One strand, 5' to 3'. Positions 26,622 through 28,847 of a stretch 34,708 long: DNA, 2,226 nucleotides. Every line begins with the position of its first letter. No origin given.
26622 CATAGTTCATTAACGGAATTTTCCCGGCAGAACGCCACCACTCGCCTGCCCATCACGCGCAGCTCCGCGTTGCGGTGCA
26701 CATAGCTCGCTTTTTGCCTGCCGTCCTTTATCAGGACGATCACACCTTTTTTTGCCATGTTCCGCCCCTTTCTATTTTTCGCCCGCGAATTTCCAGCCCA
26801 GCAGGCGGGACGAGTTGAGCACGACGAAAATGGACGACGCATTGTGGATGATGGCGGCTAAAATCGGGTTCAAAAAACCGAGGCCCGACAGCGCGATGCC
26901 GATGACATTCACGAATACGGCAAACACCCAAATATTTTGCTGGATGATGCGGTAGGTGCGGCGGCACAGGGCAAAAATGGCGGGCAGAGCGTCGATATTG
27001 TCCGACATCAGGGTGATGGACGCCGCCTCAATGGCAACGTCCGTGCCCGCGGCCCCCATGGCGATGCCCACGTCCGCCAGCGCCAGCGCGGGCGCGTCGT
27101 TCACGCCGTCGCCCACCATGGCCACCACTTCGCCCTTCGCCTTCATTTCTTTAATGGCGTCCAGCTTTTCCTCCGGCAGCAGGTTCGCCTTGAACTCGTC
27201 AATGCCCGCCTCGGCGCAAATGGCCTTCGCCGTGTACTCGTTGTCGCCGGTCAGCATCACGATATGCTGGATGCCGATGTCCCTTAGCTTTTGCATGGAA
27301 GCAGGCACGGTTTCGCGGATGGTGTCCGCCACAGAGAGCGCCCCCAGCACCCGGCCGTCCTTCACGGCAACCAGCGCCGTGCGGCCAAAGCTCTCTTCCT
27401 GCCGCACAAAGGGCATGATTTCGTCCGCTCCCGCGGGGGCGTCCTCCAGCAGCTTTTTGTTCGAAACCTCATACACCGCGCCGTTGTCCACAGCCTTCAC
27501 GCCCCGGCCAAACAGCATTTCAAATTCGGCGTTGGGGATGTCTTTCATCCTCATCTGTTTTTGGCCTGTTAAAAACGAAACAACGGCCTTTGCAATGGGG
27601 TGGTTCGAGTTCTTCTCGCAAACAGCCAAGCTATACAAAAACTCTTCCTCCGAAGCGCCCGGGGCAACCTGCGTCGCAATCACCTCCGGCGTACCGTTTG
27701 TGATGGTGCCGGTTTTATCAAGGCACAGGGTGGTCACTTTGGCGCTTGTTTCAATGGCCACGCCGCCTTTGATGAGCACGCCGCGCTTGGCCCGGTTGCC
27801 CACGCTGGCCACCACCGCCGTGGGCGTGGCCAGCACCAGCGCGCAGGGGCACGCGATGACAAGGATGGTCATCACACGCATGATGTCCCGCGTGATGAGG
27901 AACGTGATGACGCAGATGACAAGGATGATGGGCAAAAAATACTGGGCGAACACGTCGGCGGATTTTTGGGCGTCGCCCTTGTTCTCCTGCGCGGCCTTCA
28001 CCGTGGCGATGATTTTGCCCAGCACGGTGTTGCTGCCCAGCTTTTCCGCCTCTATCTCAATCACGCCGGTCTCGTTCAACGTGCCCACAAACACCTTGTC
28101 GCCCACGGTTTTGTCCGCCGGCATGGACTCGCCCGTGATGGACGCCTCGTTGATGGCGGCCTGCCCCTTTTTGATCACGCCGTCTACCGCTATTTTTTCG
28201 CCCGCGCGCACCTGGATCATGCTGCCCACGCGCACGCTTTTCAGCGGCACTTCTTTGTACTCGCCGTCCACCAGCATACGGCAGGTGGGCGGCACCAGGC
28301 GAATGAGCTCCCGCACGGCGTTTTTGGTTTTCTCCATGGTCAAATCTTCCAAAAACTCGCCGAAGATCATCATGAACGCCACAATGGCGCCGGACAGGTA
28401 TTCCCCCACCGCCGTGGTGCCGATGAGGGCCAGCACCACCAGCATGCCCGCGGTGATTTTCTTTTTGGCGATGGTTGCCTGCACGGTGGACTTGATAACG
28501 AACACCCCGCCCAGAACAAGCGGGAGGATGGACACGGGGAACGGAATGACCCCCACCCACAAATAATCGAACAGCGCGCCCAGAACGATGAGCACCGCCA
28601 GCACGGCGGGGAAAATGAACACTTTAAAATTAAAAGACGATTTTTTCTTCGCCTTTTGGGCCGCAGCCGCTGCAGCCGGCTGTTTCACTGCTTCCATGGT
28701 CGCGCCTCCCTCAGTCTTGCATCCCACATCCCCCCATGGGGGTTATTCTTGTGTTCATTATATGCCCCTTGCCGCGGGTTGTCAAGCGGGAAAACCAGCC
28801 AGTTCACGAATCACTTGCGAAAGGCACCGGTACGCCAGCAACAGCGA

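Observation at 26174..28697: P1B-type ATPase with a CPC motif but no N-terminal metal-binding domain, coupled to an uncharacterised 194-aa cytoplasmic protein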

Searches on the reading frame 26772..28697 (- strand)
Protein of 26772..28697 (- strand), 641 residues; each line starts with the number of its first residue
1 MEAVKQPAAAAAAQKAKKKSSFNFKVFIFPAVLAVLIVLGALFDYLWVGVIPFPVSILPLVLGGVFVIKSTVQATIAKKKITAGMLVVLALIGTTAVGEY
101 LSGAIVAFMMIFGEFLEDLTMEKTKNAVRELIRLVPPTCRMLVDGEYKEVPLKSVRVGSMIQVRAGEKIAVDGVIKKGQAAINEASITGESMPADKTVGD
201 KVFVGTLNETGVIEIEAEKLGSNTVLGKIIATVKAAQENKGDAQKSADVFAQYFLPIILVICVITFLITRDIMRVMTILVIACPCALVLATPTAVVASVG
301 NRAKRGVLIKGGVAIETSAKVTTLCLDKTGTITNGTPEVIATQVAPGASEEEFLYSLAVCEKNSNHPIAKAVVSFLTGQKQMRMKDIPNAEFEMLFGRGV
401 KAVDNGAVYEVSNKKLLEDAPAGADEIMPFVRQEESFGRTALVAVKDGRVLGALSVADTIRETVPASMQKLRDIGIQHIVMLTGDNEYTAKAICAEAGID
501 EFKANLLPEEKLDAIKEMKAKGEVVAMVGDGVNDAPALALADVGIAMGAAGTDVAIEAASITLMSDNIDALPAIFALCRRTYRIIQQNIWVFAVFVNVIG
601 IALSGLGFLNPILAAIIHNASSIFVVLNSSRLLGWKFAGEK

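Call 3: search_protein_families(library=pfam, proteins=[window:26772-28697:-], max_evalue=0.01)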
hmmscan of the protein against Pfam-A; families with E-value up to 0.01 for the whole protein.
window:26772-28697:- (641 aa): 3 families
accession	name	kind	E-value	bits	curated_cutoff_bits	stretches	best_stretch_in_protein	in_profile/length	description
PF00122.25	E1-E2_ATPase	-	1.8e-50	171.4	28.1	1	134-305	2-181/181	E1-E2 ATPase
PF00702.32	Hydrolase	-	6.7e-30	105.3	26.4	1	322-542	2-191/191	haloacid dehalogenase-like hydrolase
PF08282.18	Hydrolase_3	-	0.00028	21.2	20.9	1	515-570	196-250/255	haloacid dehalogenase-like hydrolase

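Call 4: search_protein_families(library=ncbifam, proteins=[window:26772-28697:-], max_evalue=0.01)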
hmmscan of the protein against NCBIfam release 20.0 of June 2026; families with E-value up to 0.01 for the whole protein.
window:26772-28697:- (641 aa): 22 families
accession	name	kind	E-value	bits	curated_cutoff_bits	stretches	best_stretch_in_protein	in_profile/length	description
TIGR01525.1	ATPase-IB_hvy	subfamily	2.3e-168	561.5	346.25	1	85-632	3-560/560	heavy metal translocating P-type ATPase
TIGR01512.1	ATPase-IB2_Cd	subfamily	2.9e-137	458.4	313.5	2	85-374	3-281/494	cadmium family heavy metal-translocating P-type ATPase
TIGR01511.1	ATPase-IB1_Cu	subfamily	7.8e-126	421.1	397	1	103-632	46-541/542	copper-translocating P-type ATPase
NF007952.0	PRK10671.1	equivalog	1e-117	394.4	1316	1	102-636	292-835/838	copper-exporting P-type ATPase CopA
NF008262.1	PRK11033.1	equivalog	4e-111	372.7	1005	1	12-634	108-729/731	zinc/cadmium/mercury/lead-transporting ATPase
NF033775.1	P_type_ZntA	exception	1.6e-94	317.6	1240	1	80-634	180-730/732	Zn(II)/Cd(II)/Pb(II) translocating P-type ATPase ZntA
TIGR01494.1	ATPase_P-type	subfamily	6.9e-72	242.4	62.3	1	106-611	2-468/478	HAD-IC family P-type ATPase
TIGR01497.1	kdpB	equivalog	5.7e-53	180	527.9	1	104-562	71-547/675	potassium-transporting ATPase subunit KdpB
NF010609.0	PRK14010.1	equivalog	1.1e-50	172.6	1323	1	105-569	71-549/673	K(+)-transporting ATPase subunit B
TIGR01647.1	ATPase-IIIA_H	equivalog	2e-45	155.3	615.5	2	90-500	45-482/755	plasma-membrane proton-efflux P-type ATPase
TIGR01517.1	ATPase-IIB_Ca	equivalog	7.2e-41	140.2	507.05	2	450-604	535-707/882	calcium-translocating P-type ATPase, PMCA-type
TIGR01522.1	ATPase-IIA2_Ca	equivalog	2.3e-37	128.3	798.3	3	507-584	572-649/854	calcium-transporting P-type ATPase, PMR1-type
TIGR01116.1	ATPase-IIA1_Ca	equivalog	1.3e-29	102.9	703.4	2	450-588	457-608/799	calcium-translocating P-type ATPase, SERCA-type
TIGR01106.1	ATPase-IIC_X-K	subfamily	1.3e-28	99.4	946.1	3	507-570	668-731/997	Na,H/K antiporter P-type ATPase subunit alpha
TIGR01524.1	ATPase-IIIB_Mg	equivalog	1.5e-23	82.7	610.75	3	504-601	584-682/867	magnesium-translocating P-type ATPase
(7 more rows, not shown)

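Call 6: search_solved_structures(query=window:26772-28697:-, max_evalue=1e-20)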
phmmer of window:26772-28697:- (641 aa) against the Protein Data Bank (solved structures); distinct sequences matched with E-value up to 1e-20: 72 (the best 60 are shown).
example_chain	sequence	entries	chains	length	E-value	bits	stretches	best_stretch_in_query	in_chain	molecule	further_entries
7qbz_A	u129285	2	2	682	6.2e-102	345.3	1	29-636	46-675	Cadmium translocating P-type ATPase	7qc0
7r0g_A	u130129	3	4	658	2.1e-97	330.3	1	100-618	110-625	Putative copper-exporting P-type ATPase A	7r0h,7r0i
3j09_A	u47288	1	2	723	2.5e-97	330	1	100-618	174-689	copper-exporting P-type ATPase A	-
3rfu_A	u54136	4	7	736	3.6e-97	329.5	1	100-632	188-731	Copper efflux ATPase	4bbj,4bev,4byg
3j08_A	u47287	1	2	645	6.2e-97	328.7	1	102-618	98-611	copper-exporting P-type ATPase A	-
8q75_A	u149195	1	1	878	3.2e-93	316.5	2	276-629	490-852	Copper-transporting ATPase HMA4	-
8q73_A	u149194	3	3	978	4.6e-93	315.9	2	276-629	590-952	Copper-transporting ATPase HMA4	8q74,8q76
4umv_A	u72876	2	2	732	1.3e-87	298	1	80-633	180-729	ZINC-TRANSPORTING ATPASE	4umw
7si3_A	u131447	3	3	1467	5.1e-76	259.7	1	432-632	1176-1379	P-type Cu(+) transporter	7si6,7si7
7xuk_A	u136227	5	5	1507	3e-72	247.2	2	427-635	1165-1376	Copper-transporting ATPase 2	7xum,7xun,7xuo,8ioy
3a1c_A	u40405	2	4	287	2.5e-49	171.5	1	303-583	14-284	Probable copper-exporting P-type ATPase A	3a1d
3a1e_A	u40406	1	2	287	4.2e-48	167.5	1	303-583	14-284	Probable copper-exporting P-type ATPase A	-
2b8e_A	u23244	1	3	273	7.4e-47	163.4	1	312-582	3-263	cation-transporting ATPase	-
3sky_A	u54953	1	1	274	7.9e-47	163.3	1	315-586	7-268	Copper-exporting P-type ATPase B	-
3skx_A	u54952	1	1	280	9.8e-47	163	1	315-583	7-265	Copper-exporting P-type ATPase B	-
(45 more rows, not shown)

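Call 22: search_solved_structures(query=window:26772-28697:-, max_evalue=1e-85, show_alignments=4)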
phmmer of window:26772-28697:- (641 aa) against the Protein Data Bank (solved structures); distinct sequences matched with E-value up to 1e-85: 8.
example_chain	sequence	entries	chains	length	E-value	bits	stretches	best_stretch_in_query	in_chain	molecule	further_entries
7qbz_A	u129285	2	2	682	6.2e-102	345.3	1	29-636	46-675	Cadmium translocating P-type ATPase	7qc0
7r0g_A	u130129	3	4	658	2.1e-97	330.3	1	100-618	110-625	Putative copper-exporting P-type ATPase A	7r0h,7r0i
3j09_A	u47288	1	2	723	2.5e-97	330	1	100-618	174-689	copper-exporting P-type ATPase A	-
3rfu_A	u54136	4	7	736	3.6e-97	329.5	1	100-632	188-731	Copper efflux ATPase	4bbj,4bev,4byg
3j08_A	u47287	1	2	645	6.2e-97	328.7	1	102-618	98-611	copper-exporting P-type ATPase A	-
8q75_A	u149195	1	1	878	3.2e-93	316.5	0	276-629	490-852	Copper-transporting ATPase HMA4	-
8q73_A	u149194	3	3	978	4.6e-93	315.9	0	276-629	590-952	Copper-transporting ATPase HMA4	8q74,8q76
4umv_A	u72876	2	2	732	1.3e-87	298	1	80-633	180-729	ZINC-TRANSPORTING ATPASE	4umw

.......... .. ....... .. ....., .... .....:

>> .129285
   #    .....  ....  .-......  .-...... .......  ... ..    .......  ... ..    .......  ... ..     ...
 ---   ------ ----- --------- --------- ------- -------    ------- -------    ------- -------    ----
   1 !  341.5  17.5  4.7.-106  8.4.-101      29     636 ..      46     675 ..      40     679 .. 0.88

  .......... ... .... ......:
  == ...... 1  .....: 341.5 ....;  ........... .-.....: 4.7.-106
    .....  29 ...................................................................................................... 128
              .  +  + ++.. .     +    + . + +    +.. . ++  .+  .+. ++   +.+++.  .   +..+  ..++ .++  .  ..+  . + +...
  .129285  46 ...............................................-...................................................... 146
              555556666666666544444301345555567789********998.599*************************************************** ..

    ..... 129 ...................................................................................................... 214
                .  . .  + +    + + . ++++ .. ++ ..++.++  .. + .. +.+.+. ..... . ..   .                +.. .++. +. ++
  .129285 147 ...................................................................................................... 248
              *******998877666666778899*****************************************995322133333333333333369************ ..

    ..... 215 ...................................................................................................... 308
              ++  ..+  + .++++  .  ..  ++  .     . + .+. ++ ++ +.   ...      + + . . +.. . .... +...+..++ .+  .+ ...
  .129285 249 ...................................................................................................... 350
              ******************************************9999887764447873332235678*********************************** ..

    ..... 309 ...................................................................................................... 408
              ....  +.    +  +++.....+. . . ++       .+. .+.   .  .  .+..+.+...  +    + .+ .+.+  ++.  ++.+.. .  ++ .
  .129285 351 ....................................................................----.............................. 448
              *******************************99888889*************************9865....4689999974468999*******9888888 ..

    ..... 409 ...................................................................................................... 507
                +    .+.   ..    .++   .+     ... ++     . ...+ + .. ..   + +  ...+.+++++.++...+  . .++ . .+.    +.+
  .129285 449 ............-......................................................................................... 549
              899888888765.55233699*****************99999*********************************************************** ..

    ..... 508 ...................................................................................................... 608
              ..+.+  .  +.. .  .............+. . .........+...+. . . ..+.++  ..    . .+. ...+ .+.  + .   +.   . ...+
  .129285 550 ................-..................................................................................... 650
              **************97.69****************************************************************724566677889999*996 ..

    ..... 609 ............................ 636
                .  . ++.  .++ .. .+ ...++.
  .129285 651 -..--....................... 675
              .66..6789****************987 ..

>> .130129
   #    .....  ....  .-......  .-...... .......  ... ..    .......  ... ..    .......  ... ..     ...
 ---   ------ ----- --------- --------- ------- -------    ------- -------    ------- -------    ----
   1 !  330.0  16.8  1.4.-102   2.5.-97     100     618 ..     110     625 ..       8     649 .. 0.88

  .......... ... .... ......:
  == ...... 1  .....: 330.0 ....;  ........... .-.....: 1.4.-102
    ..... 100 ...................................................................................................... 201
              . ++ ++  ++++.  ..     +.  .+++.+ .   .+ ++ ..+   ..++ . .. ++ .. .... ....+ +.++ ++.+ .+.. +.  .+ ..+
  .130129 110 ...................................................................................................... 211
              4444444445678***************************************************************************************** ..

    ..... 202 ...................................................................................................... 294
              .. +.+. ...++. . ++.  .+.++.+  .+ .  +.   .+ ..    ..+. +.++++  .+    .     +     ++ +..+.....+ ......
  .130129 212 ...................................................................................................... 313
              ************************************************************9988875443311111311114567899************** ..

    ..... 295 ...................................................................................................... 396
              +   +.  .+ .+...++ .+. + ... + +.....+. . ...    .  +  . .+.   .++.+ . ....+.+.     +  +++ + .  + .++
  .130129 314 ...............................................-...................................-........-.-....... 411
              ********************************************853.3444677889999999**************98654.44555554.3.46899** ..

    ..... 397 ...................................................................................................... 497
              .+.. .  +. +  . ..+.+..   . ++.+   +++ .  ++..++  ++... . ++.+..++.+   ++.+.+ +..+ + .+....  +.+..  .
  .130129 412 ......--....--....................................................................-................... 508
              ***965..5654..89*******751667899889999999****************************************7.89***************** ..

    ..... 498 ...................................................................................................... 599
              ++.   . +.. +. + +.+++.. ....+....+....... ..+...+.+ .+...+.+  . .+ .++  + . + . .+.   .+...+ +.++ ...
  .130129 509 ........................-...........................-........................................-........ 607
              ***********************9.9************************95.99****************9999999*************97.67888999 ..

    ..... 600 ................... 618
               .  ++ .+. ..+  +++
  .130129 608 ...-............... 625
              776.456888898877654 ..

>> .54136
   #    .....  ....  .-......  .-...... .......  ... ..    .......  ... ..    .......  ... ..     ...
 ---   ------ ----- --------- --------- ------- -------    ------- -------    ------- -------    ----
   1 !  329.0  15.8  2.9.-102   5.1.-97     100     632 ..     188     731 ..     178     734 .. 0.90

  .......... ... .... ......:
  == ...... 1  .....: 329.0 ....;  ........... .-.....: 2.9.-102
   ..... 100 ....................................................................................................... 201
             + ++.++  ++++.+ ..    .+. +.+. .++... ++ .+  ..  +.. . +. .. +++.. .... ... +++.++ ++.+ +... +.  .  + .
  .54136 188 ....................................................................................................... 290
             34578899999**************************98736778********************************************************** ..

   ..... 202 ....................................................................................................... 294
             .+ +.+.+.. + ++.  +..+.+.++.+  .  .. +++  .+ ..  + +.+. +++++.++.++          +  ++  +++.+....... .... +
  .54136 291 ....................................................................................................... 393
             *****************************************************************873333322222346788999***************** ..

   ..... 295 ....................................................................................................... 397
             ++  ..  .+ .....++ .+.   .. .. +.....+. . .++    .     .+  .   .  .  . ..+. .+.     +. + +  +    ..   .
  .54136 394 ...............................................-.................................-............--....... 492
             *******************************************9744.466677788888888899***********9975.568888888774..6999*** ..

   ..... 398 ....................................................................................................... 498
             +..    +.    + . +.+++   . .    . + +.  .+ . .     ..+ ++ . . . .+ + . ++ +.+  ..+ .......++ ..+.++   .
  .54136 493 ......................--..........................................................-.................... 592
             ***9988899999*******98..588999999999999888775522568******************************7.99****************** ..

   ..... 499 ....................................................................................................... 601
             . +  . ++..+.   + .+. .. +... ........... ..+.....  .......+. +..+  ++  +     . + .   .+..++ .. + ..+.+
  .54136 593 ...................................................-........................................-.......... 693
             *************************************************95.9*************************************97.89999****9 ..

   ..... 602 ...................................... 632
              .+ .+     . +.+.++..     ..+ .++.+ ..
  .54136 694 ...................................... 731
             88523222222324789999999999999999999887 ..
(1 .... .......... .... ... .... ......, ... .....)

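Call 23: find_homologous_proteins(query=window:26772-28697:-, max_evalue=1e-50)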
Query window:26772-28697:- (641 aa): 7913 proteins with E <= 1e-50 among 8000 candidates; the best 120 are listed.
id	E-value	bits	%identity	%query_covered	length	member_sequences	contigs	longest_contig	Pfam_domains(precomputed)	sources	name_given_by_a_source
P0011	0.0e+0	1362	100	100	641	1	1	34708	PF00702.33,PF00122.26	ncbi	-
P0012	0.0e+0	1112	80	100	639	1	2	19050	PF00702.33,PF00122.26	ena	-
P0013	0.0e+0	1074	76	100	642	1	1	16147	PF00702.33,PF00122.26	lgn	-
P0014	0.0e+0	1027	74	98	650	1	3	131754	PF00702.33,PF00122.26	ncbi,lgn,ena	-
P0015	0.0e+0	1024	75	98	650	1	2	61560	PF00702.33,PF00122.26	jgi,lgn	jgi:heavy metal translocating P-type ATPase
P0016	6.4e-296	1001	73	98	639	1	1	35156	PF00702.33,PF00122.26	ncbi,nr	ncbi:cadmium transporter [Spirochaetia bacterium]|nr:cadmium transporter [Spirochaetia bacterium]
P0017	1.5e-291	986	73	97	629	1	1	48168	PF00702.33,PF00122.26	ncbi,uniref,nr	ncbi:heavy metal translocating P-type ATPase [Treponema primitia]|uniref:heavy metal translocating P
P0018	1.2e-290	983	72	98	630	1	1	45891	PF00702.33,PF00122.26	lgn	-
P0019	8.1e-290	981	70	100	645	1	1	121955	PF00702.33,PF00122.26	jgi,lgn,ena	-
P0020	7.5e-288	974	71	97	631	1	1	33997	PF00702.33,PF08282.19,PF00122.26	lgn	-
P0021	1.2e-287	973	72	97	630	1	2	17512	PF00702.33,PF08282.19,PF00122.26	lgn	-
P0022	3.6e-283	959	69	97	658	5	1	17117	PF00702.33,PF00122.26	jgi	-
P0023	4.2e-279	945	69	98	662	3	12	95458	PF00702.33,PF00122.26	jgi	-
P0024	1.5e-267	907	68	96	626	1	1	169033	PF00702.33,PF00122.26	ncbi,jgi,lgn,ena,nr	ncbi:MAG: cation-translocating P-type ATPase [Oscillospiraceae bacterium]|nr:cation-translocating P-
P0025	5.7e-267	905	67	97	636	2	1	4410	PF00702.33,PF00122.26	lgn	-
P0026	7.5e-265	898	66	98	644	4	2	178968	PF00702.33,PF00122.26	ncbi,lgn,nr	ncbi:MAG: cation-translocating P-type ATPase [Lachnospiraceae bacterium]|nr:cation-translocating P-t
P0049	2.2e-252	857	63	99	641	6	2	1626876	PF00702.33,PF00122.26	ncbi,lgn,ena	-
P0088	1.7e-246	838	62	96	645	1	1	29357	PF00702.33,PF00122.26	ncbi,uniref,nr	ncbi:heavy metal translocating P-type ATPase [Intestinibacter bartlettii]|uniref:Cd(2+)-exporting AT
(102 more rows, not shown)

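Call 24: find_encoding_contigs(protein=P0017, flank=5000, max_places=1)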
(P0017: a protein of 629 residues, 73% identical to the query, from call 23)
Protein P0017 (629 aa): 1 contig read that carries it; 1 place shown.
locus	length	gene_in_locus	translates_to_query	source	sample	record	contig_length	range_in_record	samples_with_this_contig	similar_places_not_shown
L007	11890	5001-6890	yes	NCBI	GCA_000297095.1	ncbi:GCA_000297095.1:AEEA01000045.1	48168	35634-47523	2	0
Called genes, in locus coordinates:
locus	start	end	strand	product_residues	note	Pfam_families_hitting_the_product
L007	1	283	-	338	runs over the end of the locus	PF01208:URO-D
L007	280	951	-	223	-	PF00528:BPD_transp_1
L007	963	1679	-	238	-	PF00528:BPD_transp_1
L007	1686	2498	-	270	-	PF00497:SBP_bac_3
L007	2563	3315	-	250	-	PF02463:SMC_N (faint), PF00005:ABC_tran, PF13166:AAA_13 (faint), PF13304:AAA_21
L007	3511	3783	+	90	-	PF02583:Trns_repr_metal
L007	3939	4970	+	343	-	PF04389:Peptidase_M28 (faint), PF01546:Peptidase_M20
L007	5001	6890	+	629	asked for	PF00122:E1-E2_ATPase, PF00702:Hydrolase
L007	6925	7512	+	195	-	-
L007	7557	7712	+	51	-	-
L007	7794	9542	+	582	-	PF00664:ABC_membrane, PF00005:ABC_tran, PF02463:SMC_N (weak)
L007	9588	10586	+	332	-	PF01734:Patatin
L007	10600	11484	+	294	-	PF06426:SATase_N (weak), PF00132:Hexapep (faint), PF25087:GMPPB_C (faint)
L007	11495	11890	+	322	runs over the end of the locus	PF00294:PfkB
